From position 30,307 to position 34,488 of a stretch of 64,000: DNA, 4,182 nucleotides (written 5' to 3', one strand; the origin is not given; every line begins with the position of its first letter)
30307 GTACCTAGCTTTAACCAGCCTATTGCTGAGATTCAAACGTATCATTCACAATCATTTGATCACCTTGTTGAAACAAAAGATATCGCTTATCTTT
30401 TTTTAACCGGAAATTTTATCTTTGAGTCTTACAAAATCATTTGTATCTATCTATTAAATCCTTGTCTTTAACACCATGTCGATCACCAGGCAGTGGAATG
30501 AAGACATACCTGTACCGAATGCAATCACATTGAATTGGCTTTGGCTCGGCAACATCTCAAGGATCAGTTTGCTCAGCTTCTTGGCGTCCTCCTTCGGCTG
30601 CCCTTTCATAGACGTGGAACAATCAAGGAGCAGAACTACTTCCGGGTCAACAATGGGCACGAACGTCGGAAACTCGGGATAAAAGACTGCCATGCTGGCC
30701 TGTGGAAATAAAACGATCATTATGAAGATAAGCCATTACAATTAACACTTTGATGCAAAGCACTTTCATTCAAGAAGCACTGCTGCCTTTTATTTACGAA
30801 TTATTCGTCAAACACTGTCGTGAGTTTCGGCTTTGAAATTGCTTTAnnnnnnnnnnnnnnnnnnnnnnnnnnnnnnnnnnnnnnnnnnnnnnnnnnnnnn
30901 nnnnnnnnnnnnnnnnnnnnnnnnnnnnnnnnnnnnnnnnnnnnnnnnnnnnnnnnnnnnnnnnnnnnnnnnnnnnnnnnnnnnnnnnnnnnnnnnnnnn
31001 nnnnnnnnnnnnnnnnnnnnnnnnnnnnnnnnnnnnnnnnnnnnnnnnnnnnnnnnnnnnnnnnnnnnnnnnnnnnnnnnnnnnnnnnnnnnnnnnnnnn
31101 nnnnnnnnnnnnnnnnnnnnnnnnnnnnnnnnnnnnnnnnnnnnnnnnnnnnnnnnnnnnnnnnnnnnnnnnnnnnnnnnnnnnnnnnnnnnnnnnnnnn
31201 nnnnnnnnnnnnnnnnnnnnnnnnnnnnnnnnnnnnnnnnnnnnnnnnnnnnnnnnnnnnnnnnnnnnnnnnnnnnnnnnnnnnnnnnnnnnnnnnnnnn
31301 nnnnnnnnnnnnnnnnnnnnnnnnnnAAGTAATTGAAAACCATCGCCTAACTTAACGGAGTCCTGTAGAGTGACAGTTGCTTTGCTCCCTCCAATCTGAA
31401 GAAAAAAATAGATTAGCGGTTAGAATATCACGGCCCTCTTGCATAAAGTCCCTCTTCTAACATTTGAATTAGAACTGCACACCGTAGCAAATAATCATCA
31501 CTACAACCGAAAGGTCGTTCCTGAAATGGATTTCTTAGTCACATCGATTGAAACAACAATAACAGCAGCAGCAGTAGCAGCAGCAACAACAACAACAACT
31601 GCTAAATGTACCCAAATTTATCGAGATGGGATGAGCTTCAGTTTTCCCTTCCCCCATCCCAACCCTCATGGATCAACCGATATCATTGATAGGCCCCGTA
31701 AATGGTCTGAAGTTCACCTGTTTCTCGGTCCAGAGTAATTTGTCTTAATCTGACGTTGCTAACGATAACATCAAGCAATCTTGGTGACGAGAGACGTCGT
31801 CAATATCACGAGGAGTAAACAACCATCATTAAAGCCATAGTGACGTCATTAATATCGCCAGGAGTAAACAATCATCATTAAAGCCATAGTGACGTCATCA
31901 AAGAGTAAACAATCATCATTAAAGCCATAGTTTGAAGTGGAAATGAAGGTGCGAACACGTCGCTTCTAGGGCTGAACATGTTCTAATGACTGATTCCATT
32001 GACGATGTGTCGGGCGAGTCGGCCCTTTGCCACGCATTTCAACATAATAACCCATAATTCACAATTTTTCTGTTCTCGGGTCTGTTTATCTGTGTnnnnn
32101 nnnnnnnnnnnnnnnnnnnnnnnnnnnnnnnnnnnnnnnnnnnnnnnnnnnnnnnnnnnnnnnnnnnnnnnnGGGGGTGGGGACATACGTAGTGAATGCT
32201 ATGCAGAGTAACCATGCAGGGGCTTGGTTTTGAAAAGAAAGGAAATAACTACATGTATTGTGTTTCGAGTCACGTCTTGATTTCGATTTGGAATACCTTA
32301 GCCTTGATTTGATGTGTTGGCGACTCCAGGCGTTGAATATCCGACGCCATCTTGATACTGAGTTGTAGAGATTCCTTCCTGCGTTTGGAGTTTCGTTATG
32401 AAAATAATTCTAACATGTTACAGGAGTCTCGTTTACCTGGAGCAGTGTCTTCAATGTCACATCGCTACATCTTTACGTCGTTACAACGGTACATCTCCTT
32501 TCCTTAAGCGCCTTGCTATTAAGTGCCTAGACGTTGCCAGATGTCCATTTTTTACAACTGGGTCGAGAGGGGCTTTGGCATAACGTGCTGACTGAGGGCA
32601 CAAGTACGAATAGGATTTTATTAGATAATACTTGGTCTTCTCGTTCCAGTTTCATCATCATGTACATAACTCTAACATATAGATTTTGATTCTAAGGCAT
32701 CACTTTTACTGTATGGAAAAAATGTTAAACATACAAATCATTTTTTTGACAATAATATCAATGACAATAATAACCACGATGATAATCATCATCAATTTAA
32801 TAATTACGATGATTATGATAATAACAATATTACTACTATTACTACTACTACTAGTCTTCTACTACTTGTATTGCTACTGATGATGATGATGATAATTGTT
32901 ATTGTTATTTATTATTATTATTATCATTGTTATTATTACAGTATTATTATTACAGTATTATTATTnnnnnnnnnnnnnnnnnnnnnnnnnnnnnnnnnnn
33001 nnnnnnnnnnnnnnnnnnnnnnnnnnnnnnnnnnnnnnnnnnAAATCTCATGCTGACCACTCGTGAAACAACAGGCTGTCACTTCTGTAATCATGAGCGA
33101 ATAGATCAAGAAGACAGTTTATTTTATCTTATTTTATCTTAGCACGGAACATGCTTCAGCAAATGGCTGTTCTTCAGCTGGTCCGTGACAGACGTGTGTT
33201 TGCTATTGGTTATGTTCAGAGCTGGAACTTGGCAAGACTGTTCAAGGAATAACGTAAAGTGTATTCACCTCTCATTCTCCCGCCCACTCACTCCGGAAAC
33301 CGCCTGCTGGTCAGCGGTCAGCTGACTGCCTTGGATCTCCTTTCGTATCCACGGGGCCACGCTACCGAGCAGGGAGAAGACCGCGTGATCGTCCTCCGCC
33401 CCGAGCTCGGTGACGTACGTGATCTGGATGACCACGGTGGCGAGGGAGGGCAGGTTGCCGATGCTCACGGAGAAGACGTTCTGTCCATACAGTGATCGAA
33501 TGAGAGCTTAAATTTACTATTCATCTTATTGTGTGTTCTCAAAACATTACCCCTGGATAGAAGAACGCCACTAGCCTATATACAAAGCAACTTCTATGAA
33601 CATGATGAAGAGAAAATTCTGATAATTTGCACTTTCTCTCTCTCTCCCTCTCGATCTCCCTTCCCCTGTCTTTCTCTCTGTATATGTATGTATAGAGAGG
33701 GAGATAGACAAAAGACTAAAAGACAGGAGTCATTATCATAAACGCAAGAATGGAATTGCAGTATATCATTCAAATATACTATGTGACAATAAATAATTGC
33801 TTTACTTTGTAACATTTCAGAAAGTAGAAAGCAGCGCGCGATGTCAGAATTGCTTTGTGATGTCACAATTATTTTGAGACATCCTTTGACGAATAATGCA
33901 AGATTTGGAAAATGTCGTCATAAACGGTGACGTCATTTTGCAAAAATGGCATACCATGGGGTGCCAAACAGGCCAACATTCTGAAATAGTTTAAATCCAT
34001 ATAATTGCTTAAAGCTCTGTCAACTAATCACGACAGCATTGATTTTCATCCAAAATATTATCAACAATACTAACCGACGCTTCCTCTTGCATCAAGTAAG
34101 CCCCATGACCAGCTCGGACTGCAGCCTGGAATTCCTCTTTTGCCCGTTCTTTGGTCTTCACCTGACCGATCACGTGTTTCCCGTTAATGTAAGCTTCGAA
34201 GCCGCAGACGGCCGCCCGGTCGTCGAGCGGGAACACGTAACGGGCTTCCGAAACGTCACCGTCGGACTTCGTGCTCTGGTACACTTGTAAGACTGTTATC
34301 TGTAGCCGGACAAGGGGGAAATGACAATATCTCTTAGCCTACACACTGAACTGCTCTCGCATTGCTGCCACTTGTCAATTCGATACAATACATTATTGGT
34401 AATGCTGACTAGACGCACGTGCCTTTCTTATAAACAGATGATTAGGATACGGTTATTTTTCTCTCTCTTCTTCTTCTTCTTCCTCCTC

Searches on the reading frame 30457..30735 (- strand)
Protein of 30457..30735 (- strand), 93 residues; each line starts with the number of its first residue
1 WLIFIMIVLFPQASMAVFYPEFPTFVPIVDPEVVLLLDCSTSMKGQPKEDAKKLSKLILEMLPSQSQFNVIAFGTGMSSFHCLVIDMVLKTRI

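Call 28: search_protein_families(library=pfam, proteins=[window:30457-30735:-], max_evalue=0.01)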
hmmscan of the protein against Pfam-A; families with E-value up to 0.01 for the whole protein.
window:30457-30735:- (93 aa): 3 families
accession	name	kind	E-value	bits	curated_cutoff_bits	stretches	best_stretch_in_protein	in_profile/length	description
PF13768.12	VWA_3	-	1.5e-07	32.1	27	1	32-82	2-51/155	von Willebrand factor type A domain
PF13519.12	VWA_2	-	0.00036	21.6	27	1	33-77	1-49/107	von Willebrand factor type A domain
PF00092.34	VWA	-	0.0043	17.7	23.8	1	33-75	2-47/174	von Willebrand factor type A domain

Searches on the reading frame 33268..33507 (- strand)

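Call 28: search_protein_families(library=pfam, proteins=[window:33268-33507:-], max_evalue=0.01)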
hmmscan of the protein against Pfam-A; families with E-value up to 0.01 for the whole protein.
window:33268-33507:- (80 aa): 1 family
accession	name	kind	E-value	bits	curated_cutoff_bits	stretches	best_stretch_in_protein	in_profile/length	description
PF08487.16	VIT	-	0.0034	18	26.5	1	6-31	87-111/111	Vault protein inter-alpha-trypsin domain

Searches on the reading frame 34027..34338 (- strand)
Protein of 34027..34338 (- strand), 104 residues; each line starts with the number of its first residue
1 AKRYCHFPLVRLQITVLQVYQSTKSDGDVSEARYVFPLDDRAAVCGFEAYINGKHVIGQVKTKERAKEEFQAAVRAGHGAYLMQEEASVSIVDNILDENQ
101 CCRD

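Call 28: search_protein_families(library=pfam, proteins=[window:34027-34338:-], max_evalue=0.01)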
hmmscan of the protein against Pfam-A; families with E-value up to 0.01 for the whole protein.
window:34027-34338:- (104 aa): 2 families
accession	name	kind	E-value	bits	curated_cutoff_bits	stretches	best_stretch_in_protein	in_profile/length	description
PF08487.16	VIT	-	2e-20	73.4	26.5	1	13-87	16-88/111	Vault protein inter-alpha-trypsin domain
PF13757.12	VIT_2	-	9.8e-09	35.4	23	1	14-64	30-78/78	Vault protein inter-alpha-trypsin domain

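Call 45: find_homologous_proteins(query=window:34027-34338:-, max_evalue=0.00001)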
Query window:34027-34338:- (104 aa): 10 proteins with E <= 0.00001 among 11 candidates.
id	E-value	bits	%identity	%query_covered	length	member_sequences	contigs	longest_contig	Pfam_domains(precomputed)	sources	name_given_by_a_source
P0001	4.9e-20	89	58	74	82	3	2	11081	PF13757.13,PF08487.17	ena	-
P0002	9.0e-20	88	57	72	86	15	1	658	PF13757.13,PF08487.17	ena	-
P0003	2.1e-19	87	58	74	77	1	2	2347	PF13757.13,PF08487.17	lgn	-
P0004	5.1e-19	86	57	76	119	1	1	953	PF13757.13,PF08487.17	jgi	-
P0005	1.0e-18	85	53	72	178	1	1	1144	PF13757.13,PF08487.17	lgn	-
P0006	2.1e-18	84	58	71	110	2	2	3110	PF13757.13,PF08487.17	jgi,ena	-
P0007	6.6e-18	82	56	74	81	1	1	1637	PF13757.13,PF08487.17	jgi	jgi:poly [ADP-ribose] polymerase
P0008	3.4e-14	71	65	50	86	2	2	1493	PF13757.13,PF08487.17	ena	-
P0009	3.4e-10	58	58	53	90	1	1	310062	PF13757.13,PF08487.17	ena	-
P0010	9.7e-9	53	62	43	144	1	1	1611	PF13757.13,PF08487.17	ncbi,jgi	jgi:poly [ADP-ribose] polymerase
